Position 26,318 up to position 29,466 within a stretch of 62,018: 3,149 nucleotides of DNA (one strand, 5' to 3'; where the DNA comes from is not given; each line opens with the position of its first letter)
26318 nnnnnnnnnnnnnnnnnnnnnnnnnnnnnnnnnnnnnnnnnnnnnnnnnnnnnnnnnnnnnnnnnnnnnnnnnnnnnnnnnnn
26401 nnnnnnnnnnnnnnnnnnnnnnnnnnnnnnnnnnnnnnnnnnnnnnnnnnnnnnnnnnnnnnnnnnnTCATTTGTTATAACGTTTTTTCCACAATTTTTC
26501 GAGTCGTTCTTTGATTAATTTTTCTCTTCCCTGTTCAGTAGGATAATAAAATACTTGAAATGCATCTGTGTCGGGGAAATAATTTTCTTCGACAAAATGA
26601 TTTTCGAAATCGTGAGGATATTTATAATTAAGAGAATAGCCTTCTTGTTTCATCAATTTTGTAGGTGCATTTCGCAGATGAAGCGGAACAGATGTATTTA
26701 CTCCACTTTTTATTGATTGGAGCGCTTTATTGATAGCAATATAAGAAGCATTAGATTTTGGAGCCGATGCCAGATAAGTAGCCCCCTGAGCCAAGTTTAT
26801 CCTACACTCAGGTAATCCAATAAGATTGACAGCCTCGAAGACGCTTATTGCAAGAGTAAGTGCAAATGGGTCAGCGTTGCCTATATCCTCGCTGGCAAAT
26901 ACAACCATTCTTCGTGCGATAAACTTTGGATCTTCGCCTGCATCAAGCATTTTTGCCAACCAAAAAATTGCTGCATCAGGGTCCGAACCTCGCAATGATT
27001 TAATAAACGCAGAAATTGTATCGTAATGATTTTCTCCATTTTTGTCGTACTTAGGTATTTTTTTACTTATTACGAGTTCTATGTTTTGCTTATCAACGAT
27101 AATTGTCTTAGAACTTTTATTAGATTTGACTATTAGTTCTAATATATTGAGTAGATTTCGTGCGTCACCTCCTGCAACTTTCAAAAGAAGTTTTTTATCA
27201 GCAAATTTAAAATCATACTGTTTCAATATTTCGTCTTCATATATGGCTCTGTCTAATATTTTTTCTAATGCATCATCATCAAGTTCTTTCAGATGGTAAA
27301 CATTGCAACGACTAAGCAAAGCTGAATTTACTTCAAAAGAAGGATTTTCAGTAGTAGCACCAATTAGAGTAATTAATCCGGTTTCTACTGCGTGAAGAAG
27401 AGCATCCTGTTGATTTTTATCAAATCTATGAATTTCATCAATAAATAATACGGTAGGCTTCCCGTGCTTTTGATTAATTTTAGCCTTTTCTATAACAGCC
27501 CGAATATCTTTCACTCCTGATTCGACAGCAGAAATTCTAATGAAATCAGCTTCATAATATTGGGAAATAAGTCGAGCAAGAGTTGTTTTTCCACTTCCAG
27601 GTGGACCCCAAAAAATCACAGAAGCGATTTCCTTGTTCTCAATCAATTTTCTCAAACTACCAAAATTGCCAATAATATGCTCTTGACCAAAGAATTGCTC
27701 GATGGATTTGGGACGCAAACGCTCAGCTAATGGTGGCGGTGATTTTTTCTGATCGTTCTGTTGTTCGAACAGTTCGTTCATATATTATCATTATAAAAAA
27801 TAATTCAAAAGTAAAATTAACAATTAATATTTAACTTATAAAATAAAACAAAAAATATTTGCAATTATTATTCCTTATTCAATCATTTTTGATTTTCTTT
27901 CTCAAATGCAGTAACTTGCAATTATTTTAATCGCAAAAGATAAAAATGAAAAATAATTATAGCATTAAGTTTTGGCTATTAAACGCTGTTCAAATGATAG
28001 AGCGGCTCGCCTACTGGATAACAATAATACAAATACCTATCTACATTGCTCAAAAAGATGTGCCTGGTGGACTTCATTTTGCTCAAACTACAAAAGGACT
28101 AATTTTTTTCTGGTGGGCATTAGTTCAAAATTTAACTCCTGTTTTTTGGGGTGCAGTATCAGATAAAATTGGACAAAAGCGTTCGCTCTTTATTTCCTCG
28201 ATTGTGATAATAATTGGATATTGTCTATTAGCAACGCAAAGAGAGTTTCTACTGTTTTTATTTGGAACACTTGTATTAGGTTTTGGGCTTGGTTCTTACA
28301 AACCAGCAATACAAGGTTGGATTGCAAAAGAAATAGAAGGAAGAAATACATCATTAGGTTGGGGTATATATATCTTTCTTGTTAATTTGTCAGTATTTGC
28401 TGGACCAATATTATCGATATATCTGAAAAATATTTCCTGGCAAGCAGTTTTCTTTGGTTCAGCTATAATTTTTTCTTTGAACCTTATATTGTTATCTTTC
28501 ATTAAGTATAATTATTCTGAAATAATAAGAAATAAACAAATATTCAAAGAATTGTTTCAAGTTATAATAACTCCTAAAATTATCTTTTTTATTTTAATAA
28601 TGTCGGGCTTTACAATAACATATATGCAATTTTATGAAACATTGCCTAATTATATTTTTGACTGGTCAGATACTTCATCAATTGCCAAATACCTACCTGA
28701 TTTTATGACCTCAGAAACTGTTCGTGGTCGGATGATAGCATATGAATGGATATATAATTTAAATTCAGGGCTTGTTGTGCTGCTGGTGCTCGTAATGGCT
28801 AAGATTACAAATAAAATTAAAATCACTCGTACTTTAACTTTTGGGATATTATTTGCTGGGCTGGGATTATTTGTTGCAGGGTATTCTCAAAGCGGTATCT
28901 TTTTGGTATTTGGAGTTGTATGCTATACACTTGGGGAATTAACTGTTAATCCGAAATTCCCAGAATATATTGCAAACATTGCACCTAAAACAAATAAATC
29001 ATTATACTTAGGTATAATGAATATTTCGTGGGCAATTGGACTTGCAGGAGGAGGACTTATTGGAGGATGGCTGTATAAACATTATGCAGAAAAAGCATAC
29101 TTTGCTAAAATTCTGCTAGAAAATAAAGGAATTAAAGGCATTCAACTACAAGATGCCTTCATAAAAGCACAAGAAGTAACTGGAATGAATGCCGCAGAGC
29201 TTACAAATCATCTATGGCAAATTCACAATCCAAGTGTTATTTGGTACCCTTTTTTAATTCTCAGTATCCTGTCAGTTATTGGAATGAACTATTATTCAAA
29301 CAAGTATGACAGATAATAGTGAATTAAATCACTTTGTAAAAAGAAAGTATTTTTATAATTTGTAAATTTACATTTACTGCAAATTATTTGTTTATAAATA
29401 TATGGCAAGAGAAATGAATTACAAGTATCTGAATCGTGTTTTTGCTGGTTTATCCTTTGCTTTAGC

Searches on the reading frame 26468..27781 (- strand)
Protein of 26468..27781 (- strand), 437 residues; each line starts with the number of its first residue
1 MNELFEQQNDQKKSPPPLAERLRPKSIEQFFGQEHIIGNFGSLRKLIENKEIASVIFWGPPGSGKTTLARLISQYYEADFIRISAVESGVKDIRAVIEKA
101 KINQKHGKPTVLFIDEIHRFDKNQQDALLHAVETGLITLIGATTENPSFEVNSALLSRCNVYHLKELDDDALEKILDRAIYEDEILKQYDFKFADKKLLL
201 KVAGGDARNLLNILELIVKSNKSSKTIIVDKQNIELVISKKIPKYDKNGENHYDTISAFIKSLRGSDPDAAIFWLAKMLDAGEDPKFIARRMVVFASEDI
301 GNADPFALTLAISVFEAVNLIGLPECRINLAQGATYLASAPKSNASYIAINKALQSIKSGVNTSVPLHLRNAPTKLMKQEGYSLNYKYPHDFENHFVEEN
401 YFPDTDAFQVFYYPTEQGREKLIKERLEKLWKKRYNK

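Call 27: search_protein_families(library=pfam, proteins=[window:26468-27781:-], max_evalue=0.001)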
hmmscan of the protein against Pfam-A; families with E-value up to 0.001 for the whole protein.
window:26468-27781:- (437 aa): 19 families
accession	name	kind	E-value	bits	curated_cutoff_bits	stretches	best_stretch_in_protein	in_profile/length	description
PF12002.13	MgsA_C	-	4.2e-69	232.2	27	1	265-431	1-167/167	MgsA AAA+ ATPase C terminal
PF16193.11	AAA_assoc_2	-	2.9e-23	82.4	34.3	1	194-264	8-81/81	AAA C-terminal domain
PF00004.35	AAA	-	2.3e-19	70.6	21.2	1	55-161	1-125/131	ATPase family associated with various cellular activities (AAA)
PF05496.18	RuvB_N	-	1.9e-14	54.2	27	1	22-140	1-116/159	Holliday junction DNA helicase RuvB P-loop domain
PF13191.12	AAA_16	-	2.4e-07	31.8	32.6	0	52-88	24-63/167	AAA ATPase domain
PF13173.12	AAA_14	-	8.1e-07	29.5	27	1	55-165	5-121/129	AAA domain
PF20720.3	nSTAND3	-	1.3e-06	28.7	27.2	1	53-141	18-96/155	Novel STAND NTPase 3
PF01078.27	Mg_chelatase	-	1.5e-06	28.3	20.3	0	110-160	108-157/207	Magnesium chelatase, subunit ChlI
PF00158.32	Sigma54_activat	-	3.9e-06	27.1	20.2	0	110-146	95-131/168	Sigma-54 interaction domain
PF07728.20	AAA_5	-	4.5e-06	27.1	22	1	55-136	2-94/139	AAA domain (dynein-related subfamily)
PF14532.12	Sigma54_activ_2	-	7.9e-06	26.6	25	1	53-133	22-94/138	Sigma-54 interaction domain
PF13401.12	AAA_22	-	1.2e-05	26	27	1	55-122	8-65/130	AAA domain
PF06068.19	TIP49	-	2.1e-05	24.3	23.8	0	28-87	24-87/347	TIP49 P-loop domain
PF07724.20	AAA_2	-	7.4e-05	23.3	27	1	51-138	2-105/166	AAA domain (Cdc48 subfamily)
PF07726.17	AAA_3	-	0.00014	22.2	27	1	55-146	2-100/131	ATPase family associated with various cellular activities (AAA)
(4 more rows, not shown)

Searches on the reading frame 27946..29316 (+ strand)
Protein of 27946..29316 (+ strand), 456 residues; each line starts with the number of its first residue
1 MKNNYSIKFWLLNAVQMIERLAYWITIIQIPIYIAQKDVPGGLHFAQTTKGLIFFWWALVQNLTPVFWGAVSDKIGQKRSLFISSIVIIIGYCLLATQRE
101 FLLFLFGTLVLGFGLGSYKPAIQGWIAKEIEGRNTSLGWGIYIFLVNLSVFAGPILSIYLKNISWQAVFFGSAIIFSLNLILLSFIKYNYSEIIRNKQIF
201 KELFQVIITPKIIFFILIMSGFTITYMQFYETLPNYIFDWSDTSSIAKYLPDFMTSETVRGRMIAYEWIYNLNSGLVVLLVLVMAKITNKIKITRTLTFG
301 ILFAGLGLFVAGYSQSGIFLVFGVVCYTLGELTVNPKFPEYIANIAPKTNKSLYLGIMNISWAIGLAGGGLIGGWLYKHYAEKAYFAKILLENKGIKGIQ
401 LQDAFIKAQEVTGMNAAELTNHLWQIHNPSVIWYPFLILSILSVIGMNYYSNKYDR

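Call 27: search_protein_families(library=pfam, proteins=[window:27946-29316:+], max_evalue=0.001)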
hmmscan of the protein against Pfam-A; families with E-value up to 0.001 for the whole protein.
window:27946-29316:+ (456 aa): 1 family
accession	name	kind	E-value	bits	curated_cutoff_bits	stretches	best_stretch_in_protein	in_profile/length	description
PF07690.21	MFS_1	-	2.5e-33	115.9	33.4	2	15-241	4-235/347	Major Facilitator Superfamily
